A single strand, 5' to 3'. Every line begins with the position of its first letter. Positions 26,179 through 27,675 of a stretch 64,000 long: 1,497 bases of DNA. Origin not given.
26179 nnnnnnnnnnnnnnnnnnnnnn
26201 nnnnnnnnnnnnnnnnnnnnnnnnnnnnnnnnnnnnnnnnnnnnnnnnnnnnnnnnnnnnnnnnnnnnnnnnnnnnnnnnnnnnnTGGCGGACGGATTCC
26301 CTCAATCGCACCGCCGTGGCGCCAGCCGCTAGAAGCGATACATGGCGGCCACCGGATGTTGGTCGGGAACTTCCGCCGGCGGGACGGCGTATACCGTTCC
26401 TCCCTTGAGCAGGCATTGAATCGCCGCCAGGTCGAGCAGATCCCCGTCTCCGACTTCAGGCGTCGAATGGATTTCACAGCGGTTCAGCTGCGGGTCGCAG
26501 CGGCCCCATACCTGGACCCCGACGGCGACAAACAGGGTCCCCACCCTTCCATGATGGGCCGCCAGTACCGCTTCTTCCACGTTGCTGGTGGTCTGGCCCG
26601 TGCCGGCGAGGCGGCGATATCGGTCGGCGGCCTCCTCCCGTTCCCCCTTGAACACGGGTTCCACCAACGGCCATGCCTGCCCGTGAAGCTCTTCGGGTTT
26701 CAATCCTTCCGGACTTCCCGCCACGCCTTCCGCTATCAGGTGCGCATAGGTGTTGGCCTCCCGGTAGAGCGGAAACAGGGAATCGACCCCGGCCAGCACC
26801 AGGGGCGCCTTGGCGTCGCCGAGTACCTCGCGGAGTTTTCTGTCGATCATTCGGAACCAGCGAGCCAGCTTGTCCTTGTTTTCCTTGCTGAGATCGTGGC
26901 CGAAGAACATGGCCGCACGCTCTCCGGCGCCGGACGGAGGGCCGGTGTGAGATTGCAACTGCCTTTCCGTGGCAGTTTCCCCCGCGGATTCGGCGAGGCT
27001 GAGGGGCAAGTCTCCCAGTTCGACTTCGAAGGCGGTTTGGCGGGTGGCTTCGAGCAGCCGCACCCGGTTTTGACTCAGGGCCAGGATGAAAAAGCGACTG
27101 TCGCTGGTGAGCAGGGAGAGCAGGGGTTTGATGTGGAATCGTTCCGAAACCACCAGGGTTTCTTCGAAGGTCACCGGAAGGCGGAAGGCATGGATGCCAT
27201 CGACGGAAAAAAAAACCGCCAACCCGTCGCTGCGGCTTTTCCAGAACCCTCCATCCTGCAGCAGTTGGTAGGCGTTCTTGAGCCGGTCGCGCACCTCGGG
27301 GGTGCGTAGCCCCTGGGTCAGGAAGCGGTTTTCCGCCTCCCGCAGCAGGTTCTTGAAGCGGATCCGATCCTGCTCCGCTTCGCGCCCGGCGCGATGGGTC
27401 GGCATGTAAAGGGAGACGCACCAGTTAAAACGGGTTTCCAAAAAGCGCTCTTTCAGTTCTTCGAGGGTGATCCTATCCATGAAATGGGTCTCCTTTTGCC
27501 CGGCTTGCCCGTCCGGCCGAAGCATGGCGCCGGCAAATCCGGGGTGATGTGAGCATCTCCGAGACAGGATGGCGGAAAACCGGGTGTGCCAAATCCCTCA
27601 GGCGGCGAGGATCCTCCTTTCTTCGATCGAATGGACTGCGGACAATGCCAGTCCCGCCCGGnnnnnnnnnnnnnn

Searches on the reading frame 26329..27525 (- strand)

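Call 34: search_protein_families(library=pfam, proteins=[window:26329-27525:-], max_evalue=0.00001)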
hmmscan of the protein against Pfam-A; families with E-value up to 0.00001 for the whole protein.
window:26329-27525:- (398 aa): 5 families
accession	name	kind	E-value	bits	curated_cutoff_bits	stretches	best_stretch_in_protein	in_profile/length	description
PF18845.6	baeRF_family3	-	4.3e-44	151.3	31.5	1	144-327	1-168/168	Bacterial archaeo-eukaryotic release factor family 3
PF18849.6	baeRF_family7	-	1.9e-38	132.3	27.2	1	145-290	1-144/144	Bacterial archaeo-eukaryotic release factor family 7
PF18848.6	baeRF_family6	-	8.8e-30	104.4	27.5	1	144-289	2-148/149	Bacterial archaeo-eukaryotic release factor family 6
PF18855.6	baeRF_family11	-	4e-21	76.3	27.2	1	146-288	5-133/139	Bacterial archaeo-eukaryotic release factor family 11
PF18851.6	baeRF_family8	-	5.9e-20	72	27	1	144-292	3-137/141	Bacterial archaeo-eukaryotic release factor family 8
